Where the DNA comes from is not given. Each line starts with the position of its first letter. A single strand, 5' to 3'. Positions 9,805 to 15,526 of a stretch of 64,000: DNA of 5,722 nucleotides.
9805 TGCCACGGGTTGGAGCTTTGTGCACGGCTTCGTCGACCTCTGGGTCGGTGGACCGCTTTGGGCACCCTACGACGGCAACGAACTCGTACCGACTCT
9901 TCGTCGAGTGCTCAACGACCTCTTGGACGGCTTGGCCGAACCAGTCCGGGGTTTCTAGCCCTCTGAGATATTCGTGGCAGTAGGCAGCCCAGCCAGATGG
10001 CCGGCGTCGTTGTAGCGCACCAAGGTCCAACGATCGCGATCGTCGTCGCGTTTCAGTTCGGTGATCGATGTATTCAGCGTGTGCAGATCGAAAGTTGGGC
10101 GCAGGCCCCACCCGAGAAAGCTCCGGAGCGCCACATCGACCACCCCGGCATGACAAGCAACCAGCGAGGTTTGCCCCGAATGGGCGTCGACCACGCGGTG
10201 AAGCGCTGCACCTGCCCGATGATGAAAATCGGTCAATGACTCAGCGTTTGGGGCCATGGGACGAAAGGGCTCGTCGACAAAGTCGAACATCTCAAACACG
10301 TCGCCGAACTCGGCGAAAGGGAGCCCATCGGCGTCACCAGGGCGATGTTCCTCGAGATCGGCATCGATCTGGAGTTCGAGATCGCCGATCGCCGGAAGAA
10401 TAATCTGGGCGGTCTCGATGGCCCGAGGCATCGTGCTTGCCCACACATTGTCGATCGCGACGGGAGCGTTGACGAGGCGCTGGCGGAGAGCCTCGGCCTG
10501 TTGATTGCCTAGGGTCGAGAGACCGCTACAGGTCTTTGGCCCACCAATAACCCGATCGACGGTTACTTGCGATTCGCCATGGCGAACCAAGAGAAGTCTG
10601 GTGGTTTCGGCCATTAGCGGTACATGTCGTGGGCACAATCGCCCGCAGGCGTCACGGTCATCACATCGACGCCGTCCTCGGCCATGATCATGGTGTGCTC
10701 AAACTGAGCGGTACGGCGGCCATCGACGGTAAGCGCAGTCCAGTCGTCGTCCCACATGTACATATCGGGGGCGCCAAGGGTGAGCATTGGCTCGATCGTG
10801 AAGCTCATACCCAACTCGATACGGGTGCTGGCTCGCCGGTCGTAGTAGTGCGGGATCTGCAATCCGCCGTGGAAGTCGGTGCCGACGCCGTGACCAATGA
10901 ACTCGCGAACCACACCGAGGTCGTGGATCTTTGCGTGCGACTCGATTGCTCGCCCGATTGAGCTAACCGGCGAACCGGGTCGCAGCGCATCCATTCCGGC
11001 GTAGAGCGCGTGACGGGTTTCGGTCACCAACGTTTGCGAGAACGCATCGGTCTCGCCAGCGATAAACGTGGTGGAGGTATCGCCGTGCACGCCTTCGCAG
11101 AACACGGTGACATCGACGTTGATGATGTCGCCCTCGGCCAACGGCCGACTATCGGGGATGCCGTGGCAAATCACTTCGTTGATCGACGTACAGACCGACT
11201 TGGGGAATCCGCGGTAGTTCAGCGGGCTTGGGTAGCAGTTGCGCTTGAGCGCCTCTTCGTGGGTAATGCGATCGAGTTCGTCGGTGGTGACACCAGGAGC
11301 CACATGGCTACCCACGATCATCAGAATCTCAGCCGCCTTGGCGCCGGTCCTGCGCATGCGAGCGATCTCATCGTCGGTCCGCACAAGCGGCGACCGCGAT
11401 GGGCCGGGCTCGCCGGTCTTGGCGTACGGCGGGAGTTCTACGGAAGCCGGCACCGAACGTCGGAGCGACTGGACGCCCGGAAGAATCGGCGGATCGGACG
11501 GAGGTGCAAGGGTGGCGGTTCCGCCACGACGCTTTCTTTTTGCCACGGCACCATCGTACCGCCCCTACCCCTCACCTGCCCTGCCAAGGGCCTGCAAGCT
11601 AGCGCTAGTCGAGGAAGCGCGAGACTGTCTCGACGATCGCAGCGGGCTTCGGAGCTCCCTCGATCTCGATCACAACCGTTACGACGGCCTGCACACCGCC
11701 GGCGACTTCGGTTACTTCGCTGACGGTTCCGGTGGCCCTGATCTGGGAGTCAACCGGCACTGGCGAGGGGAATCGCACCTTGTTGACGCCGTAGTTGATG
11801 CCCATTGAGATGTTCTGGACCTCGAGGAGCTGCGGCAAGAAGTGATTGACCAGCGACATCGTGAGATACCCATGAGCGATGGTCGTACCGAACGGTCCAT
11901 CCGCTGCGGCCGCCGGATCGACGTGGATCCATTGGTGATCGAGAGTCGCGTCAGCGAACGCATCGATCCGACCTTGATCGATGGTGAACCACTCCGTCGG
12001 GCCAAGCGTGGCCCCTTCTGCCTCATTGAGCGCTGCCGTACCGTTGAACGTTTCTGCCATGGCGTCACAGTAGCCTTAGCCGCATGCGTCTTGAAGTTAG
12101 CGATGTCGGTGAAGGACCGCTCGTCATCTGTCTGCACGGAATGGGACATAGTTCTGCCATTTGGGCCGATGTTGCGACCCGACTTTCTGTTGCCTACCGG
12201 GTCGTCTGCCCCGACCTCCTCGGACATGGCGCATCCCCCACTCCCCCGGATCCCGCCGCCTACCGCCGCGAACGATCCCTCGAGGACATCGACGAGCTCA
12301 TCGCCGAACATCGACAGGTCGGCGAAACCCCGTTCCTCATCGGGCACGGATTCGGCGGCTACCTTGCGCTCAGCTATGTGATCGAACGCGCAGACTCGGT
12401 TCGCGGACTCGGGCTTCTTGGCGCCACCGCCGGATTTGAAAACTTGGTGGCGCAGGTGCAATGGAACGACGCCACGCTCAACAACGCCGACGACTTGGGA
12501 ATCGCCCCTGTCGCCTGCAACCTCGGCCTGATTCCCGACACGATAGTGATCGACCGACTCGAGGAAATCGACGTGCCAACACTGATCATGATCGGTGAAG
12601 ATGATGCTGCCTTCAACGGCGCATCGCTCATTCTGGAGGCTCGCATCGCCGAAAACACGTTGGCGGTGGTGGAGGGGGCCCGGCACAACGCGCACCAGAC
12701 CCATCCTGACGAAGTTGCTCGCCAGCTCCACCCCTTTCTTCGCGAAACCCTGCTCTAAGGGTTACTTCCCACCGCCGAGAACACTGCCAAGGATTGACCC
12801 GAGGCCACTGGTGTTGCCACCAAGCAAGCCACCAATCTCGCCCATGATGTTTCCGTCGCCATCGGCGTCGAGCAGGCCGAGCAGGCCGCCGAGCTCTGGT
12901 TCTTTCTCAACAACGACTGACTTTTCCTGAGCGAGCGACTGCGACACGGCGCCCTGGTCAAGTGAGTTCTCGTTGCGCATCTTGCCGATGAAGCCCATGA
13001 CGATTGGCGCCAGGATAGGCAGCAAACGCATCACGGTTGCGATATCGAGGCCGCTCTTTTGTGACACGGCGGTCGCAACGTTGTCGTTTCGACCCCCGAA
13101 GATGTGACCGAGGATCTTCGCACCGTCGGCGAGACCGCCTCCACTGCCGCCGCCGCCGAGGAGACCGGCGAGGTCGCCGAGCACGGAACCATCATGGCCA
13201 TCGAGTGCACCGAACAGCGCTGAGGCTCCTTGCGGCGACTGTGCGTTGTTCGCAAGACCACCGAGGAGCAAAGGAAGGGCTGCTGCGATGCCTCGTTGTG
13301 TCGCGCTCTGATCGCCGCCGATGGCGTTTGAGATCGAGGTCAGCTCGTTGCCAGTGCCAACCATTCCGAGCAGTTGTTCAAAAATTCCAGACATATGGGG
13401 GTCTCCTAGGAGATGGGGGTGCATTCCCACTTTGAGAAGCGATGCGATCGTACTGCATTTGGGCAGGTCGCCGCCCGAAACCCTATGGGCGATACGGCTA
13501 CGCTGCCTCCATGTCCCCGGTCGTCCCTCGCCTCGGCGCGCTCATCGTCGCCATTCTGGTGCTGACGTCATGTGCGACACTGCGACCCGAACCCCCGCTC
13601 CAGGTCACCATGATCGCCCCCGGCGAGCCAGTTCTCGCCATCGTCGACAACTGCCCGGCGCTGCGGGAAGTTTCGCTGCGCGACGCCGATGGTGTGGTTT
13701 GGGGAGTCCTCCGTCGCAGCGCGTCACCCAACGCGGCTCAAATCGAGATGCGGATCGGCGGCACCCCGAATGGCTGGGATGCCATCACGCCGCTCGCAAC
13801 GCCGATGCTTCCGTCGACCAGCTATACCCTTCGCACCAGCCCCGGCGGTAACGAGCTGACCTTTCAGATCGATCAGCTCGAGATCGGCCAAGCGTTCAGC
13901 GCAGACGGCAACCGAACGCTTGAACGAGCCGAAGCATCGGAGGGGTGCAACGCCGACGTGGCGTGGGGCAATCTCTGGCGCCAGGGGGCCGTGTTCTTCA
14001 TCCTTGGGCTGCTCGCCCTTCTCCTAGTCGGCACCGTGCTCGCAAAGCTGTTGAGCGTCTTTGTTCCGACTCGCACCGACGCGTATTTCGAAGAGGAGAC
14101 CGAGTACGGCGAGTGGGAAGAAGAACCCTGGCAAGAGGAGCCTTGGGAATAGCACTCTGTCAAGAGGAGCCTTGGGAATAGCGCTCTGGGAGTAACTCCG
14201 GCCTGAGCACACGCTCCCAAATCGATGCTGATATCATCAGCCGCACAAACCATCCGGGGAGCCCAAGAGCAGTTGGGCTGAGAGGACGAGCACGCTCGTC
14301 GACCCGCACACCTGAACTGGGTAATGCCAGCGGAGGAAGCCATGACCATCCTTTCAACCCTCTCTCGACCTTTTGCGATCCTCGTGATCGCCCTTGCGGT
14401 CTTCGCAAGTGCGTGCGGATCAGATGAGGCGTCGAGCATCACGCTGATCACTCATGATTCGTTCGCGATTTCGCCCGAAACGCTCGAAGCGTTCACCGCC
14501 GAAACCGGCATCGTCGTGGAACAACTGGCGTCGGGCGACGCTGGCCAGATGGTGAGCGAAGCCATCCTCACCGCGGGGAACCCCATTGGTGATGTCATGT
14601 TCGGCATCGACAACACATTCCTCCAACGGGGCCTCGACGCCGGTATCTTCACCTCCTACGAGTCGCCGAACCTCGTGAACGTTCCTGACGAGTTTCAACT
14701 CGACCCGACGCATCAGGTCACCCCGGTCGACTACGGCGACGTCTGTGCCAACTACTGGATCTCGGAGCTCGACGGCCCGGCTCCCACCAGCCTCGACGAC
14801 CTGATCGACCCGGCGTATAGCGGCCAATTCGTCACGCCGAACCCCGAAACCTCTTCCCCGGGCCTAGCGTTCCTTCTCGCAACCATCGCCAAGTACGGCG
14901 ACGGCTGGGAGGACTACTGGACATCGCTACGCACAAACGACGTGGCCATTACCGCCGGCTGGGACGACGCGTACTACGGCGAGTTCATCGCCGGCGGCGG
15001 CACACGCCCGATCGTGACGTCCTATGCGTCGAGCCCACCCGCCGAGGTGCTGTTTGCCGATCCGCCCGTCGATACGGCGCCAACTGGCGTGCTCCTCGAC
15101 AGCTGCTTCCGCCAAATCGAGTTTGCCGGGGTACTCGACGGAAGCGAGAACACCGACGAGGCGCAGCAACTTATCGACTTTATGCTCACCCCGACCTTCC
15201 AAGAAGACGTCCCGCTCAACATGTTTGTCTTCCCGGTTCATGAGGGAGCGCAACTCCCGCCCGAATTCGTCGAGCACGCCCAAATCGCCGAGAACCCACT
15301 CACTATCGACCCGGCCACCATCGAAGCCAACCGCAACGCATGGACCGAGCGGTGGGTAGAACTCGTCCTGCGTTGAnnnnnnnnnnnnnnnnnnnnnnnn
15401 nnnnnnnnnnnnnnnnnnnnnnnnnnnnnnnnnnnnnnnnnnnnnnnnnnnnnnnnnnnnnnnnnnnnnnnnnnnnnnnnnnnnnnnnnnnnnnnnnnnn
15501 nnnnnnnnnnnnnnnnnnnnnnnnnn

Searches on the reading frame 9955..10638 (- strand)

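Call 59: search_protein_families(library=pfam, proteins=[window:9955-10638:-], max_evalue=0.001)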
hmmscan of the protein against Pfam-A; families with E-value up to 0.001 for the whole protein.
window:9955-10638:- (227 aa): 1 family
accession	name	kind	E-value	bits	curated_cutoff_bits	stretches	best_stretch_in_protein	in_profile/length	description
PF00300.27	His_Phos_1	-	1.4e-38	132.9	21.7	1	15-211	1-193/194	Histidine phosphatase superfamily (branch 1)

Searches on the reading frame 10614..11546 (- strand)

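Call 59: search_protein_families(library=pfam, proteins=[window:10614-11546:-], max_evalue=0.001)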
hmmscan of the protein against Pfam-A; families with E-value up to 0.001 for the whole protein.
window:10614-11546:- (310 aa): 1 family
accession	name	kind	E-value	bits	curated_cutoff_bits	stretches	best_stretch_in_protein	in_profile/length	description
PF00557.29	Peptidase_M24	-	1.5e-42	146.1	23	1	63-288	2-206/208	Metallopeptidase family M24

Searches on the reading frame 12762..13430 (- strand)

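Call 60: search_protein_families(library=pfam, proteins=[window:12762-13430:-], max_evalue=0.001)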
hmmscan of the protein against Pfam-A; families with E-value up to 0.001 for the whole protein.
window:12762-13430:- (222 aa): 1 family
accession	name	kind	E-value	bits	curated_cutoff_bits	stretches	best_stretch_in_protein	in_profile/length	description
PF06078.17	DUF937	-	1.2e-36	126.6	25.4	1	26-150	8-134/135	Bacterial protein of unknown function (DUF937)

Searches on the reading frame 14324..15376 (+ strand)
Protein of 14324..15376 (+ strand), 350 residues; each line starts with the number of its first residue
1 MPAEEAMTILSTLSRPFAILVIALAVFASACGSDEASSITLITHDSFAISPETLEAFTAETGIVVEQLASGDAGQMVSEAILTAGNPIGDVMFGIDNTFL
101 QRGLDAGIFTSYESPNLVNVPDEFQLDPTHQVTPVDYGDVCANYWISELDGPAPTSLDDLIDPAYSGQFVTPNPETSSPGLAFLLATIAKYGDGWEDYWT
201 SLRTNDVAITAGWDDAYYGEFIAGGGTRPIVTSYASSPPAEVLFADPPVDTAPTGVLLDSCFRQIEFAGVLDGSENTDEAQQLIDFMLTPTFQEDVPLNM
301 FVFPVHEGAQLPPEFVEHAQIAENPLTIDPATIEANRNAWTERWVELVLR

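Call 60: search_protein_families(library=pfam, proteins=[window:14324-15376:+], max_evalue=0.001)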
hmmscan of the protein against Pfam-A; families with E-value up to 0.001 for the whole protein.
window:14324-15376:+ (350 aa): 4 families
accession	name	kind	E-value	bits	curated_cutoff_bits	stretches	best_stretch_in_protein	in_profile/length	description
PF13343.11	SBP_bac_6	-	1.1e-21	77.9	24.6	1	87-329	2-238/245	Bacterial extracellular solute-binding protein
PF13416.11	SBP_bac_8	-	8.9e-14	52.4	27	1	54-321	3-277/279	Bacterial extracellular solute-binding protein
PF13531.11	SBP_bac_11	-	7.1e-07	29.7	25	1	52-293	15-218/227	Bacterial extracellular solute-binding protein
PF01547.30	SBP_bac_1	-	9.2e-07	29.6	26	1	54-293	14-306/307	Bacterial extracellular solute-binding protein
